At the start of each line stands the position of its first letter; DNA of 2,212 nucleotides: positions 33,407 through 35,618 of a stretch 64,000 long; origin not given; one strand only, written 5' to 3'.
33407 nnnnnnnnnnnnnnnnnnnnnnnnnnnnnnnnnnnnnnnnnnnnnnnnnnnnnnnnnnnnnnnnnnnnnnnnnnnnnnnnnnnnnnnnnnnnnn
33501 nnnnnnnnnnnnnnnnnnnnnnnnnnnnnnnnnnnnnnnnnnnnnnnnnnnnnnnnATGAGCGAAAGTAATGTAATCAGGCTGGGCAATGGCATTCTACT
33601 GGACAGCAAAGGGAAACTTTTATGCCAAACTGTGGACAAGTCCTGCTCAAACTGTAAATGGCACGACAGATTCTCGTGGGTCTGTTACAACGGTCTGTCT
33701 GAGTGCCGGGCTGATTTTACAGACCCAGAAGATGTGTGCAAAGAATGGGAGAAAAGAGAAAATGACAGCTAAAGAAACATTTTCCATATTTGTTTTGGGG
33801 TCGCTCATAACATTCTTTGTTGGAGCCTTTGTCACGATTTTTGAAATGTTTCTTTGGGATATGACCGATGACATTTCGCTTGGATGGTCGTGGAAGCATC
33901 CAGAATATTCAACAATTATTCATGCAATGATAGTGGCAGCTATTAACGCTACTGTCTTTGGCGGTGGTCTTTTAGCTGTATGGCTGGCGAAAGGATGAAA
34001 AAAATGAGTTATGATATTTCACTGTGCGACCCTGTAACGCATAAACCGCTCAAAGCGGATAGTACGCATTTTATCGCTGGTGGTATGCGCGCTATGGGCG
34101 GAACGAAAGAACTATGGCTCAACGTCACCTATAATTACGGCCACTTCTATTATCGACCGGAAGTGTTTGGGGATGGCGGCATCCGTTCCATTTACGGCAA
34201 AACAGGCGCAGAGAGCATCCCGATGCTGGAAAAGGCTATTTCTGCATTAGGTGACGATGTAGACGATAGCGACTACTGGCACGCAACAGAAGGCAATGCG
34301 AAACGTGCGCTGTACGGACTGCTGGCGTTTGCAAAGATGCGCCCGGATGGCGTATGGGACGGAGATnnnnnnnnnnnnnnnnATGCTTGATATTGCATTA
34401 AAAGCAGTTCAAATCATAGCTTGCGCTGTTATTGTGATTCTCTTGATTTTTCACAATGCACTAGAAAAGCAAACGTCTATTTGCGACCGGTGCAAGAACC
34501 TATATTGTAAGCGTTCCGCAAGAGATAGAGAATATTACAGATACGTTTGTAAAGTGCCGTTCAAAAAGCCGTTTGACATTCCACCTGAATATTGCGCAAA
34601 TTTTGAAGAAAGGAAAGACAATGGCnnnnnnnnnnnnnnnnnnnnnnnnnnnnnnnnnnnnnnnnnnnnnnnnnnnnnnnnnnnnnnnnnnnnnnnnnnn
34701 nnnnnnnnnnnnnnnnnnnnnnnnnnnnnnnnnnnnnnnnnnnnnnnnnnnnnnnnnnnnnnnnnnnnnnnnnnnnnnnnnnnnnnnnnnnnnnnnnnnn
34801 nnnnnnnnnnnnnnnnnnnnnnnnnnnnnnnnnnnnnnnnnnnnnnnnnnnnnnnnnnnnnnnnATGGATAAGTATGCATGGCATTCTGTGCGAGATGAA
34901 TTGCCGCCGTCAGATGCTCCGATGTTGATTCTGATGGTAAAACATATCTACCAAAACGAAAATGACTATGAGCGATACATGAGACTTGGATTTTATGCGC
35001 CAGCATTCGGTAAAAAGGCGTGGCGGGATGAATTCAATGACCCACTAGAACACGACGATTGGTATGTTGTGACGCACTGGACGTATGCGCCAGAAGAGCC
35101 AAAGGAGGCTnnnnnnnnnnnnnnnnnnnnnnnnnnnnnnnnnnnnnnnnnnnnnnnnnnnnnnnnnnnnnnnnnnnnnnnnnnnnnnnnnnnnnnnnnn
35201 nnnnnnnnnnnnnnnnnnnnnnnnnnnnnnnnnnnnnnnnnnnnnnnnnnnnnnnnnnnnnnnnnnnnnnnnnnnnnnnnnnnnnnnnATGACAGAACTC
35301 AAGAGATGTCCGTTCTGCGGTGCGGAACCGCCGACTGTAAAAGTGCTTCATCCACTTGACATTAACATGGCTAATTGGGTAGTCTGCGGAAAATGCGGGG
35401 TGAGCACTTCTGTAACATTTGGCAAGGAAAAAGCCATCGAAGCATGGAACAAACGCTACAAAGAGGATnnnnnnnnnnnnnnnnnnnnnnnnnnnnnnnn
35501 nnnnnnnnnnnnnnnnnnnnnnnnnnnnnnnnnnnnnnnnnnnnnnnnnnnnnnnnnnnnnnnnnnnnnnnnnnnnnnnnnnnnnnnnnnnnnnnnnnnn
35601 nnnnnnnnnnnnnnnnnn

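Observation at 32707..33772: Translationally coupled tandem arrays of zinc-ribbon mini-proteins (two paralog families)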

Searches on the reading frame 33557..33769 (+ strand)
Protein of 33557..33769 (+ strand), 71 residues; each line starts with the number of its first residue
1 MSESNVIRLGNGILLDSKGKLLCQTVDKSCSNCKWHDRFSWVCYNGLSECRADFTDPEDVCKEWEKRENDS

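Call 8: search_protein_families(library=pfam, max_evalue=1, proteins=[window:33557-33769:+])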
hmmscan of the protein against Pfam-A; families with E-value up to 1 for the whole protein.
window:33557-33769:+ (71 aa): 0 families

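Call 9: search_protein_families(library=phrogs, max_evalue=1, proteins=[window:33557-33769:+])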
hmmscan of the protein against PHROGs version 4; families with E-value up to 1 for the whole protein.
window:33557-33769:+ (71 aa): 1 family
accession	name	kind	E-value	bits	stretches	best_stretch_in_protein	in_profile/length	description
phrog_30559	-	unknown function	0.0056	17.7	1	25-68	114-154/154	-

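Call 75: find_related_loci(query=window:33557-33769:+, collection=viral_contigs, flank=3000)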
Query window:33557-33769:+ (71 aa) in viral_contigs; peptide patterns used: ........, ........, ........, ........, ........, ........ (x = any residue, [..] = any of these).
88 stretches matched a pattern; 76 encode a relative of the query (tblastn E <= 1e-3); 76 distinct loci.
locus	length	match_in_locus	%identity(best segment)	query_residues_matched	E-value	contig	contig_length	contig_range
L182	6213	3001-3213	100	1-71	7e-45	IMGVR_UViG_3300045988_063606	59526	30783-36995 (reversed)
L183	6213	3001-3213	100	1-71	7e-45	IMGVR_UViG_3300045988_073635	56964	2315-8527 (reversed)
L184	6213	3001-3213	100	1-71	7e-45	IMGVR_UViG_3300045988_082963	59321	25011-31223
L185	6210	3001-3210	99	1-70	8e-44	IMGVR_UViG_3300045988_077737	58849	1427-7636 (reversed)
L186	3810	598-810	97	1-71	5e-43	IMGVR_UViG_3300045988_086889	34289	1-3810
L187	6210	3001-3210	96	1-70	4e-42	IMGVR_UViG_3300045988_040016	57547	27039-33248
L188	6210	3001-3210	96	1-70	5e-42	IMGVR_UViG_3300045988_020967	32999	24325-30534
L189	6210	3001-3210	96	1-70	4e-42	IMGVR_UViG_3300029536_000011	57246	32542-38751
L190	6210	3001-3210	96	1-70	4e-42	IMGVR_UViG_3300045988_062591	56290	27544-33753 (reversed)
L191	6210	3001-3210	96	1-70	6e-42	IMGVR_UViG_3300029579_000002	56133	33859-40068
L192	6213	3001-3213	94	1-71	1e-41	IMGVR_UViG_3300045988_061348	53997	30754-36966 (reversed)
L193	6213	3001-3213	93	1-71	2e-41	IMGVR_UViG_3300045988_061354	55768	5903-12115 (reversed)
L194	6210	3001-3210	96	1-70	1e-41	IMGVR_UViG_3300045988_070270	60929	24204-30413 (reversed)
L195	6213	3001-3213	93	1-71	2e-41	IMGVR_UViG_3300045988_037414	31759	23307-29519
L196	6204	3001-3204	91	1-68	5e-41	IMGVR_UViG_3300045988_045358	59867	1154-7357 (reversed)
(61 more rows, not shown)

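Call 88: search_protein_families(library=ncbifam, max_evalue=0.1, proteins=[window:33557-33769:+])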
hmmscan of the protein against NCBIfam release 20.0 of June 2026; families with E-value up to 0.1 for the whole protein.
window:33557-33769:+ (71 aa): 0 families

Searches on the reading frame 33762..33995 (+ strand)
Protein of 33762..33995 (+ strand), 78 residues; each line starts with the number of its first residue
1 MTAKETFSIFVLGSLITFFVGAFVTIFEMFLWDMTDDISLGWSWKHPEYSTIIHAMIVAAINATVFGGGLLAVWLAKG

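Call 8: search_protein_families(library=pfam, max_evalue=1, proteins=[window:33762-33995:+])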
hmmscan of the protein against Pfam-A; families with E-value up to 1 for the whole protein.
window:33762-33995:+ (78 aa): 0 families

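Call 9: search_protein_families(library=phrogs, max_evalue=1, proteins=[window:33762-33995:+])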
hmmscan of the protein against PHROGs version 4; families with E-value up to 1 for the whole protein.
window:33762-33995:+ (78 aa): 1 family
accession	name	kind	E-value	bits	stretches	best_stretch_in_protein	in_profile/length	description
phrog_26173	-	unknown function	0.21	12.4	1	31-75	21-64/114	-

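Call 88: search_protein_families(library=ncbifam, max_evalue=0.1, proteins=[window:33762-33995:+])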
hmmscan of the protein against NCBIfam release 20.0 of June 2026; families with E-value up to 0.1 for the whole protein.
window:33762-33995:+ (78 aa): 0 families

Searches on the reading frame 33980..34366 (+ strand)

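Call 8: search_protein_families(library=pfam, max_evalue=1, proteins=[window:33980-34366:+])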
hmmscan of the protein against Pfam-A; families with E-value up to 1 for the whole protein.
window:33980-34366:+ (129 aa): 0 families

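Call 9: search_protein_families(library=phrogs, max_evalue=1, proteins=[window:33980-34366:+])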
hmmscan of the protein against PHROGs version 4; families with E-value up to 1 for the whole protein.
window:33980-34366:+ (129 aa): 1 family
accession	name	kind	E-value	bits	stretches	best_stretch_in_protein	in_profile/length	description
phrog_14354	-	unknown function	0.26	12.4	1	37-60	17-40/79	-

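Call 88: search_protein_families(library=ncbifam, max_evalue=0.1, proteins=[window:33980-34366:+])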
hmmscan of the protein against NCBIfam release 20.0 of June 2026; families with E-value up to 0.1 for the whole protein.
window:33980-34366:+ (129 aa): 0 families

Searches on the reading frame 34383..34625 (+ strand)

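Call 8: search_protein_families(library=pfam, max_evalue=1, proteins=[window:34383-34625:+])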
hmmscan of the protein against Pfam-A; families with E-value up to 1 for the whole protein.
window:34383-34625:+ (81 aa): 3 families
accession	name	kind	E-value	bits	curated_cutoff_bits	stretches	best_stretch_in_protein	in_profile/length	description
PF17978.7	zf-RING_14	-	0.035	15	26.6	1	4-52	4-51/91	RING/Ubox like zinc-binding domain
PF10690.14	Myticin-prepro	-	0.052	14.2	28.5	1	7-58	2-46/98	Myticin pre-proprotein from the mussel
PF04909.20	Amidohydro_2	-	0.25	11.5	26.4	1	26-76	191-235/289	Amidohydrolase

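Call 9: search_protein_families(library=phrogs, max_evalue=1, proteins=[window:34383-34625:+])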
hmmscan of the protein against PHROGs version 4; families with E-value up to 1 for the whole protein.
window:34383-34625:+ (81 aa): 0 families

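Call 88: search_protein_families(library=ncbifam, max_evalue=0.1, proteins=[window:34383-34625:+])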
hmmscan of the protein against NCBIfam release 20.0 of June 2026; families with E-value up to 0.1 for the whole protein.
window:34383-34625:+ (81 aa): 0 families

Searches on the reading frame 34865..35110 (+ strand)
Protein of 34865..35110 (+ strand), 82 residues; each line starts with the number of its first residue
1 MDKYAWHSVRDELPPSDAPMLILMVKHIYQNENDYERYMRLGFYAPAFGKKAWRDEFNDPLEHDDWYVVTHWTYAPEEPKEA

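Call 29: search_protein_families(library=pfam, max_evalue=0.01, proteins=[window:34865-35110:+])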
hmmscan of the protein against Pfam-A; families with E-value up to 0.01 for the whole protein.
window:34865-35110:+ (82 aa): 1 family
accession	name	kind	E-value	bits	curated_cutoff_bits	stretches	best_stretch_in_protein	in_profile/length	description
PF04448.17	DUF551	-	1.9e-06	29.1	22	1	6-79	2-67/68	Protein of unknown function (DUF551)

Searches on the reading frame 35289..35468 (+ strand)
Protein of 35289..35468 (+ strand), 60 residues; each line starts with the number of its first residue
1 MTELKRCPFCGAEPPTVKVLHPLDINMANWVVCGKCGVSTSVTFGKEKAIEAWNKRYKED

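Call 29: search_protein_families(library=pfam, max_evalue=0.01, proteins=[window:35289-35468:+])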
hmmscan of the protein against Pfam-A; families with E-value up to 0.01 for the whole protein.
window:35289-35468:+ (60 aa): 3 families
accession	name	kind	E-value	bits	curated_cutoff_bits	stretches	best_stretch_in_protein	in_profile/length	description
PF14354.12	Lar_restr_allev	-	1.1e-09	38.8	28.6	1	2-56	1-57/58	Restriction alleviation protein Lar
PF16988.10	Vps36-NZF-N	-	0.0022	17.8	27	1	7-56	12-59/65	Vacuolar protein sorting 36 NZF-N zinc-finger domain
PF13248.11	Zn_ribbon_3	-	0.0027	17.5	27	0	4-16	2-13/26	zinc-ribbon domain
